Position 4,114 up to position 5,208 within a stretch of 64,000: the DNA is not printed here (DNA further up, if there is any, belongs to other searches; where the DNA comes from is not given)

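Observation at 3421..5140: Intact three-gene operon: PD-(D/E)xK-like protein + MntA + HepT, embedded in a decayed tRNA-Ser island - candidate tripartite TA/defence module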

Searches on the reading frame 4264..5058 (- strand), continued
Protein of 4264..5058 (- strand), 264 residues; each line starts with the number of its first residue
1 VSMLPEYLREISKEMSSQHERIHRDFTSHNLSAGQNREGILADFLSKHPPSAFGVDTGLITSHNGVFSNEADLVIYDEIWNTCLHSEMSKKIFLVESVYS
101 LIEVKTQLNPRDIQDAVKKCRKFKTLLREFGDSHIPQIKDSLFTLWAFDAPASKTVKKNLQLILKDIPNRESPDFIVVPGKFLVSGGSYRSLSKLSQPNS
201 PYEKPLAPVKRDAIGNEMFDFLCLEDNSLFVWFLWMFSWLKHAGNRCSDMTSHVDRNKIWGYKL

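Call 20: find_related_loci(query=A1, collection=genome_contigs, flank=7000)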
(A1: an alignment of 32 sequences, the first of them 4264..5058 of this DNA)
Query A1 (264 aa) in genome_contigs; peptide patterns used: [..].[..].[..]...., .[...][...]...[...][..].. (x = any residue, [..] = any of these).
73 stretches matched a pattern; 26 encode a relative of the query (tblastn E <= 1e-3); 26 distinct loci.
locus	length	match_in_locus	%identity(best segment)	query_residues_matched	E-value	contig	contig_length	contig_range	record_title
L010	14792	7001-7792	86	1-264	2e-154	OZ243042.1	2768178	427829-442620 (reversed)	MAG: Candidatus Poriferihabitaceae bacterium isolate 49d6dd85-0fda-43e6-b460-8c6e23e76669 genome assembly, chromosome: 1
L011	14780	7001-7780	48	6-261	9e-77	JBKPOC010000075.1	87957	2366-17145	MAG: Acidobacteriota bacterium isolate GS_HAYS_MAG_00024 GS_HAYS_000002365492, whole genome shotgun sequence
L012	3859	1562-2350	45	3-261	1e-74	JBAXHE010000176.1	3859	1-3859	MAG: Betaproteobacteria bacterium isolate ELA315 MAG315_181, whole genome shotgun sequence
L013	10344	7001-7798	44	3-264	6e-74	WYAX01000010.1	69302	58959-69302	MAG: Nitrospira defluvii isolate NOB1 k127_75065, whole genome shotgun sequence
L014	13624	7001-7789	43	3-261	1e-72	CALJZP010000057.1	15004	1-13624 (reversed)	MAG: uncultured Azonexus sp. isolate N1_Bin_Bin_168_sub_1 genome assembly, contig: c_000000834117, whole genome shotgun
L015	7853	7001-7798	46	3-264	3e-72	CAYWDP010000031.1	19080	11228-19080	MAG TPA_asm: uncultured Dehalococcoidia bacterium isolate SRP239594_co1_65 genome assembly, contig: NODE_1117_length_190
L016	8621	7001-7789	42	3-261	2e-71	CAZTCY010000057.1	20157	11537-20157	MAG TPA_asm: uncultured Nitrosomonas sp. isolate SRP344714_co1_278 genome assembly, contig: NODE_5038_length_20157_cov_9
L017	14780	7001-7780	44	6-261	2e-71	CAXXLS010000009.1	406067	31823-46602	MAG: Geopsychrobacteraceae bacterium isolate 317fd568-e5dc-41c8-b78d-107954c7a258 genome assembly, contig: contig_9, who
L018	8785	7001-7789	41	3-261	5e-71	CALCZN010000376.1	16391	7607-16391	MAG TPA_asm: uncultured Burkholderiales bacterium isolate SRR3997477_bin.53_CONCOCT_v1.1_MAG genome assembly, contig: ER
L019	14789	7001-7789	44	3-261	2e-68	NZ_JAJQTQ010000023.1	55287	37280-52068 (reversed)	Halomonas elongata strain 153B NODE_23_length_55287_cov_126.203025, whole genome shotgun sequence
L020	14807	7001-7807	40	4-264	3e-65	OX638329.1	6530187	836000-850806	MAG: uncultured Latescibacteria bacterium isolate 03e23b1f-02ed-4bf0-8d8f-a367d3d93791 genome assembly, chromosome: 1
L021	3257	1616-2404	43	3-261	7e-65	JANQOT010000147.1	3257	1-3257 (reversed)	MAG: Gammaproteobacteria bacterium isolate IP29b_bin.141 k99_2834510, whole genome shotgun sequence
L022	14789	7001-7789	43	3-261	1e-63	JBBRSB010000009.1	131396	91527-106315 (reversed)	MAG: Gloeobacterales cyanobacterium isolate La2_maxbin2.427 La2_maxbin2.427_K_845746L131396_cov_113.0177, whole genome s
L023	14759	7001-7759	41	1-249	1e-62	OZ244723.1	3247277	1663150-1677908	MAG: Dehalococcoidia bacterium isolate 760011ba-b86d-4164-aa55-395d04384f54 genome assembly, chromosome: 1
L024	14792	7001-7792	39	4-264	1e-61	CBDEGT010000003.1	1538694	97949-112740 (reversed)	MAG: Longimicrobiales bacterium isolate d7ca2b43-2058-4b3b-9a45-d57bdb06a6cf genome assembly, contig: contig_3, whole ge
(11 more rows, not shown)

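Call 24: predict_structure(alignment_id=A1)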
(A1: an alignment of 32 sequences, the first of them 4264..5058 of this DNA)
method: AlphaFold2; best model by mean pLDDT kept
length: 264 residues; sequences in the alignment: 32
mean_pLDDT: 83.3   pTM: 0.85
mean pLDDT of the five models: 83.3, 82.7, 82.5, 80.6, 80.0
residues with pLDDT >= 90: 95; 70-90: 128; 50-70: 40; < 50: 1
segments of 3 or more residues with pLDDT < 50: none
pLDDT, mean of each block of 10 residues (from residue 1): 81 88 75 68 88 88 77 86 76 90 93 95 90 71 94 96 92 95 91 68 66 76 93 87 62 76 90
secondary structure, 60 per line:
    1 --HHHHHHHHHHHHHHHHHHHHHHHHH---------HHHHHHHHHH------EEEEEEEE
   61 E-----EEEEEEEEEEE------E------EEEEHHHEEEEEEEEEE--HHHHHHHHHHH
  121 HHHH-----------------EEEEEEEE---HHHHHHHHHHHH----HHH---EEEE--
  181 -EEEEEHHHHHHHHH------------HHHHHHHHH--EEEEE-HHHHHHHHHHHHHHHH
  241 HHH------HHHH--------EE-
elements in order: H3-27 H37-46 E53-61 E67-77 E91-94 E98-107 H110-124 E142-149 H153-164 E175-178 E182-186 H187-195 H208-216 E219-223 H225-243 H250-253

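Call 28: fold_search(model_id=the predicted structure, library=pdb)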
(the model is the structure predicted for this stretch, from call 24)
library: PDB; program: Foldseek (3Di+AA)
matches with E <= 10: 368; with E <= 0.001: 14
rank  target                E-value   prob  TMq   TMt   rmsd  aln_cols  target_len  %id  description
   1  6p7o                  2.1e-13  1.00  0.58  0.67   6.5       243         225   16  Structure of E. coli MS115-1 NucC, Apo form (released 2019-12-25)
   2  6p7p_B                2.3e-13  1.00  0.60  0.66   5.2       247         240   15  Structure of E. coli MS115-1 NucC, cAAA-bound form (released 2019-12-25)
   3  6p7p_C                3.2e-13  1.00  0.61  0.65   5.2       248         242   16  Structure of E. coli MS115-1 NucC, cAAA-bound form (released 2019-12-25)
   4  6uxf                  3.2e-13  1.00  0.64  0.69   7.8       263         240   17  Structure of V. metoecus NucC, hexamer form (released 2019-12-25)
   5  7zgw_C                3.6e-13  1.00  0.64  0.76  10.5       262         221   18  Serratia NucC apo form (released 2022-10-26)
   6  6q1h_G                3.6e-13  1.00  0.61  0.67   5.1       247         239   17  Structure of P. aeruginosa ATCC27853 NucC, cAAA-bound form (released 2019-12-25)
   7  6q1h_A                4.0e-13  1.00  0.61  0.66   5.2       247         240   17  Structure of P. aeruginosa ATCC27853 NucC, cAAA-bound form (released 2019-12-25)
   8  7zgw_B                7.8e-13  1.00  0.65  0.71  10.8       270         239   17  Serratia NucC apo form (released 2022-10-26)
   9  6p7p_A                1.4e-12  1.00  0.61  0.66   5.2       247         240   15  Structure of E. coli MS115-1 NucC, cAAA-bound form (released 2019-12-25)
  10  6uxg_A                1.8e-12  1.00  0.59  0.67   7.5       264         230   16  Structure of V. metoecus NucC, trimer form (released 2019-12-25)
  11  7zgw_D                1.9e-12  1.00  0.65  0.75  10.5       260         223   18  Serratia NucC apo form (released 2022-10-26)
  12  7zgw_F                2.2e-12  1.00  0.60  0.69  10.5       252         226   17  Serratia NucC apo form (released 2022-10-26)
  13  7zgw_A                4.2e-12  1.00  0.66  0.73   4.6       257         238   17  Serratia NucC apo form (released 2022-10-26)
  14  7zgv_A                1.0e-11  1.00  0.65  0.69   4.5       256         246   18  Serratia NucC bound to cA3 (released 2022-10-26)
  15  6eg7_B                9.4e-03  0.96  0.42  0.41  13.7       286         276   12  BbvCI B2 dimer with I3C clusters (released 2018-11-14)
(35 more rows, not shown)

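Call 30: find_encoding_contigs(protein=P0006, flank=5000, max_places=2)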
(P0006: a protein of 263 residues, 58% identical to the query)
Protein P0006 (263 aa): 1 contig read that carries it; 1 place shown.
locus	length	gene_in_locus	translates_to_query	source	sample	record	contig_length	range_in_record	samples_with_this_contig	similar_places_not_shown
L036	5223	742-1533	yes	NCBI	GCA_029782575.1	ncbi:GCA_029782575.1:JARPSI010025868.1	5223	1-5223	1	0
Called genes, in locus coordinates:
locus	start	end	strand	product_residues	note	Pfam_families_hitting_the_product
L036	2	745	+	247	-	?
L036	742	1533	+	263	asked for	PF20247:DUF6602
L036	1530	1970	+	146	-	PF18765:Polbeta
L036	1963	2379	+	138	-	PF01934:HepT-like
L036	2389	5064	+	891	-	PF04851:ResIII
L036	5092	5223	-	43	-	?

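Call 31: find_encoding_contigs(protein=P0004, flank=5000, max_places=2)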
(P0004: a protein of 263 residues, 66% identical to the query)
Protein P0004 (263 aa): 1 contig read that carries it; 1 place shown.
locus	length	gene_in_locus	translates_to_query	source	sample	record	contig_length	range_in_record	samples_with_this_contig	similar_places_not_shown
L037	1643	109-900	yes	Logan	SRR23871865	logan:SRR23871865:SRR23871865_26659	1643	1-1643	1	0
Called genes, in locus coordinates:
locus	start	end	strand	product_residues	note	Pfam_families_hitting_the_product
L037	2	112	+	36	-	?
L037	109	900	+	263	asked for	PF20247:DUF6602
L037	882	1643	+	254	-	?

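Call 38: search_solved_structures(query=A1, max_evalue=0.01, show_alignments=4)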
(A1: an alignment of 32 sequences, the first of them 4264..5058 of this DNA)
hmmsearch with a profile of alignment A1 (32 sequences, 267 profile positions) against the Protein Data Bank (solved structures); distinct sequences matched with E-value up to 0.01: 5.
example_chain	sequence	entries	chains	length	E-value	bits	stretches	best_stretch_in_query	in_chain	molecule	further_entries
6uxf_A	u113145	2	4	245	1.9e-19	73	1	3-128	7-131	Vibrio meotecus sp. RC341 NucC | Vibrio metoecus sp. RC341 NucC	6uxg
7zgv_A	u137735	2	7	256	1.4e-18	70.2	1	25-128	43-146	Serratia NucC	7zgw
6p7o_A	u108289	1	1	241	2.8e-14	56.1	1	3-128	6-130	E. coli MS115-1 NucC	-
6q1h_A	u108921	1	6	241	6.4e-14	54.9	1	3-128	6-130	Bacterial protein ORF C62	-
6p7p_A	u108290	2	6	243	2.7e-13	52.9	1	3-128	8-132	E. coli MS115-1 NucC 2-241 | E. coli MS115-1 NucC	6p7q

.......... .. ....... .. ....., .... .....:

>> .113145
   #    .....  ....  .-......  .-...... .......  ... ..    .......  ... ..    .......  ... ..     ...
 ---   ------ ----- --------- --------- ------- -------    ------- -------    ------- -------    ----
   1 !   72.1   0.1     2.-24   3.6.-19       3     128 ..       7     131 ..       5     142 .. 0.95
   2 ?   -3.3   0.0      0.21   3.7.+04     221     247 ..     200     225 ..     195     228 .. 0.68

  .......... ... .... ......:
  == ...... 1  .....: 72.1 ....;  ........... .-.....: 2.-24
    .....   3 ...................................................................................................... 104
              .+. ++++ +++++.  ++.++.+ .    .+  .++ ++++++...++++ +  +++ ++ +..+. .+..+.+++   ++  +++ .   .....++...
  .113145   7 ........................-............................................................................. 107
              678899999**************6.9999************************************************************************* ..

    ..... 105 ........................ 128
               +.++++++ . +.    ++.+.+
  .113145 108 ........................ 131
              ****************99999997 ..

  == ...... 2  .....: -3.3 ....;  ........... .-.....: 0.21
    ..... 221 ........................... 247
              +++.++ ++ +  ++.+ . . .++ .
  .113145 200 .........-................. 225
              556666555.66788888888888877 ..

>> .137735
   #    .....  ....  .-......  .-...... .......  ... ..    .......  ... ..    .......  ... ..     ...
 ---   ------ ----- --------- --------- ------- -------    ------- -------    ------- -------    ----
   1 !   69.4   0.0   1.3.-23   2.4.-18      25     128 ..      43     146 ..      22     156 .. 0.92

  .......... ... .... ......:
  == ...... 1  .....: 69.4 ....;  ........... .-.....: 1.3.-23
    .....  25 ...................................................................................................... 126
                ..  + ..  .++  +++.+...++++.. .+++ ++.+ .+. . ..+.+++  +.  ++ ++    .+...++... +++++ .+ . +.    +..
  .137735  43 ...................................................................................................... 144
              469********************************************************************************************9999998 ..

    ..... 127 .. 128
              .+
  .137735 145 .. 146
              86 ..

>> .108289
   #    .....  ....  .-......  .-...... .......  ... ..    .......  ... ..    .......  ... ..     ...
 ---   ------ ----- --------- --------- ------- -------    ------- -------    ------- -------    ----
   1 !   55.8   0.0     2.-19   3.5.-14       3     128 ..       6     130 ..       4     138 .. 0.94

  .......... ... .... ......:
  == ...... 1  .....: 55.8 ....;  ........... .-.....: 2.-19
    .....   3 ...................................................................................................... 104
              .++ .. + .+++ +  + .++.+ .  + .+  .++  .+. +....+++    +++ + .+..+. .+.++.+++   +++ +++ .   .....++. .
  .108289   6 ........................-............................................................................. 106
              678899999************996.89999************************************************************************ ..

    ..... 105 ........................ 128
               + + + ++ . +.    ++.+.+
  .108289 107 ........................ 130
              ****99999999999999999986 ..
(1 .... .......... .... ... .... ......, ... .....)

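Call 42: search_protein_families(library=padloc, proteins=[L001:3035-5983:+, L001:7261-9942:+, L036:2389-5064:+, L002:53-1612:+, L002:1622-1975:+, L003:1971-4622:+, L002:4625-5866:+, L002:6919-7149:+], max_evalue=0.001)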
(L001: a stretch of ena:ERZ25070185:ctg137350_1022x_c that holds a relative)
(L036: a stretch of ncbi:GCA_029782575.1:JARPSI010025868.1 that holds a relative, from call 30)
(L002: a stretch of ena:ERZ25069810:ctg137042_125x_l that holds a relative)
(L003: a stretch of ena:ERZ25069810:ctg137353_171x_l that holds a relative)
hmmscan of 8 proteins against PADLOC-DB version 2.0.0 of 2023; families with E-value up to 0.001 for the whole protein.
L001:3035-5983:+ (982 aa): 51 families (the best 25 are shown)
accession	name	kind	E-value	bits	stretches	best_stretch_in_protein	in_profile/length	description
PDLC03633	MTase_III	-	2.3e-112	374.7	3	37-258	21-238/616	Type III methyltransferase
PDLC03354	MTase_II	-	1.2e-67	226.8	1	75-451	44-401/425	Type II methyltransferase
PDLC03636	MTase_III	-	1.9e-46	157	3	371-433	343-405/575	Type III methyltransferase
PDLC03339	MTase_II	-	1.6e-43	147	2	341-436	180-274/399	Type II methyltransferase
PDLC03300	MTase_II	-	2e-40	136.7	2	361-434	204-277/302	Type II methyltransferase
PDLC03644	MTase_III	-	3.3e-40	136.3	1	87-436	34-396/542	Type III methyltransferase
PDLC03638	MTase_III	-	1.1e-38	131.1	1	157-433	420-677/816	Type III methyltransferase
PDLC03635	MTase_III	-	8.6e-37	125.2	2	92-300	219-398/708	Type III methyltransferase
PDLC03634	MTase_III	-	2.1e-34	117.4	1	119-407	115-424/621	Type III methyltransferase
PDLC03632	MTase_III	-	5.6e-34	115.3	2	85-255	155-325/983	Type III methyltransferase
PDLC03641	MTase_III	-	1.3e-33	114.4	1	87-412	100-431/657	Type III methyltransferase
PDLC03371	MTase_II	-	3.1e-26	90.5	1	121-436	30-255/260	Type II methyltransferase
PDLC03299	MTase_II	-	1.5e-23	81.7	1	367-434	191-258/296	Type II methyltransferase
PDLC03265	MTase_II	-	8.1e-18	62.9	1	372-433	267-328/333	Type II methyltransferase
PDLC03320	MTase_II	-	2.9e-17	60.8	1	349-439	191-280/289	Type II methyltransferase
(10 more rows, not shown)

L001:7261-9942:+ (893 aa): 3 families
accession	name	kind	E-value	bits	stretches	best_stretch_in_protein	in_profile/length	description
PDLC03648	REase_III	-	8.7e-20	68.4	1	281-548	131-384/871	Type III restriction enzyme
PDLC03647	REase_III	-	1.4e-10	38.1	1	457-550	488-585/989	Type III restriction enzyme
PDLC03649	REase_III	-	6.3e-07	25.7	1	419-520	442-537/973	Type III restriction enzyme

L036:2389-5064:+ (891 aa): 3 families
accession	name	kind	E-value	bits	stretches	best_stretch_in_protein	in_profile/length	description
PDLC03648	REase_III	-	2.5e-19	66.9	1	282-550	132-384/871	Type III restriction enzyme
PDLC03647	REase_III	-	1.3e-09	34.8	1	459-552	490-585/989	Type III restriction enzyme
PDLC03649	REase_III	-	9e-06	21.9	1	418-521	441-538/973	Type III restriction enzyme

L002:53-1612:+ (519 aa): 107 families (the best 25 are shown)
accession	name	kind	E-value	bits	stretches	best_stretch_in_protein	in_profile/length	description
PDLC02981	AriAB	-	8.1e-35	118.6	2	141-478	238-567/694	-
PDLC04135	mad3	-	2.7e-20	71.3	1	2-290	1-334/374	mads_3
PDLC00289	PtuA1|PtuA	-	2.9e-19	67.4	1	1-280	1-288/404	AAA ATPase domain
PDLC02979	AriA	-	3.5e-19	67.8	2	1-180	1-179/373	-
PDLC03878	NsnB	-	1.2e-18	66.1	1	3-304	2-304/345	-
PDLC00271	PtuA1|PtuA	-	3e-16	58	2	1-82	1-81/421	AAA ATPase domain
PDLC02980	AriA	-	3.6e-16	58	1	29-283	2-302/304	-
PDLC02914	ATPase-Toprim_I-B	-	6.1e-16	56.6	1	1-287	1-251/443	-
PDLC02913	ATPase_I-A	-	3.3e-15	54.2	2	2-47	53-95/508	-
PDLC00290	PtuA1|PtuA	-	1.2e-14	52.5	2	58-281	89-310/414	AAA ATPase domain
PDLC00268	PtuA1|PtuA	-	2.5e-14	51.5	2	89-280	116-307/411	AAA ATPase domain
PDLC02335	AbiLi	-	5.6e-14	49.9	1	3-302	50-252/326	AbiLi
PDLC04176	HEC-01A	-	9.8e-14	49.5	1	1-89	1-88/371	-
PDLC00278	PtuA1|PtuA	-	1.9e-13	48.5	1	1-51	1-48/436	AAA ATPase domain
PDLC00287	PtuA1|PtuA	-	1.9e-13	48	1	1-280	196-479/584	AAA ATPase domain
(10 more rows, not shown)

L002:1622-1975:+ (117 aa): 1 family
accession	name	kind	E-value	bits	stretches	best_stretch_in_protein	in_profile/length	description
PDLC04907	PDC-S09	-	3.9e-06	24.9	1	11-52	21-62/114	-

L003:1971-4622:+ (883 aa): 5 families
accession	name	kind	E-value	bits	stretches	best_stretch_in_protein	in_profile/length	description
PDLC02208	Ppl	-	4.4e-132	440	1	8-879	4-892/894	-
PDLC04135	mad3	-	6.5e-12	43.7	1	290-829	24-329/374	mads_3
PDLC04680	PDC-M49A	-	2.2e-10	37.7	1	13-306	3-249/674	-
PDLC02980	AriA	-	5.6e-10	37.7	1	762-826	235-302/304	-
PDLC04678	PDC-M49A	-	6.4e-09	32.6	1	13-144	4-118/681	-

L002:4625-5866:+ (413 aa): 3 families
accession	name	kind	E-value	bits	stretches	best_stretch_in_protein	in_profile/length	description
PDLC02394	pAgo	-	1.7e-20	70.5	1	36-407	54-436/1121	-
PDLC02402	Aga_SIR2-PNTD1-PNTD2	-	4e-10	36.4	1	190-333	353-489/876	Class I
PDLC02418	Aga_SIR2-Kinase-PNTD1-PNTD2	-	1.9e-06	24.4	1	251-334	286-368/756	Class I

L002:6919-7149:+ (76 aa): 0 families

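Call 49: search_protein_families(library=pfam, proteins=[L001:5255-5983:+, L036:17-745:+, L006:6527-7684:+, L002:6919-7149:+, L002:6804-6935:+], max_evalue=0.01)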
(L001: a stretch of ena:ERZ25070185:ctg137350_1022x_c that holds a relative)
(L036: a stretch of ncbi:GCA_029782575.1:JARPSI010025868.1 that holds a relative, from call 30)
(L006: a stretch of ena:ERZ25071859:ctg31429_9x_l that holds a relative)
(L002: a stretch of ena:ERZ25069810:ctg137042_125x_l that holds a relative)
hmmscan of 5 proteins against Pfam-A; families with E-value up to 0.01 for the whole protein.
L001:5255-5983:+ (242 aa): 1 family
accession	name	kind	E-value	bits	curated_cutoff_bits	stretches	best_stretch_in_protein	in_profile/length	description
PF04480.18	DUF559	-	8.1e-06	26.1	20.6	1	2-40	66-104/109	Protein of unknown function (DUF559)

L036:17-745:+ (242 aa): 2 families
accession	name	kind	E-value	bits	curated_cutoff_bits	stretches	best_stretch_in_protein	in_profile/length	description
PF04480.18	DUF559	-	9.9e-18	64.5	20.6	1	1-68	41-108/109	Protein of unknown function (DUF559)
PF18741.7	MTES_1575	-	0.0015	19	38.2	1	12-66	37-94/96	REase_MTES_1575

L006:6527-7684:+ (385 aa): 2 families
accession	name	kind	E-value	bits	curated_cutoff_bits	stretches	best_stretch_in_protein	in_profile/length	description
PF06114.19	Peptidase_M78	-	4e-23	82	22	1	173-293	2-121/123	IrrE N-terminal-like domain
PF01381.28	HTH_3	-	0.0016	18.9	23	0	356-377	9-30/55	Helix-turn-helix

L002:6919-7149:+ (76 aa): 0 families

L002:6804-6935:+ (43 aa): 0 families

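Call 51: find_related_loci(query=A3, collection=metagenome_contigs, flank=6000)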
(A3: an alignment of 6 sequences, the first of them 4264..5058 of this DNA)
Query A3 (264 aa) in metagenome_contigs; peptide patterns used: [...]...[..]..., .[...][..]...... (x = any residue, [..] = any of these).
501 stretches matched a pattern, but none encodes a relative of the query by tblastn (E <= 1e-3).

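Call 52: find_related_loci(query=A1, collection=viral_contigs, flank=6000)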
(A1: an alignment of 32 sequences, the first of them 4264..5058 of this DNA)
Query A1 (264 aa) in viral_contigs; peptide patterns used: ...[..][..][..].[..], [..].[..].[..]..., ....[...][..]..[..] (x = any residue, [..] = any of these).
94 stretches matched a pattern, but none encodes a relative of the query by tblastn (E <= 1e-3).
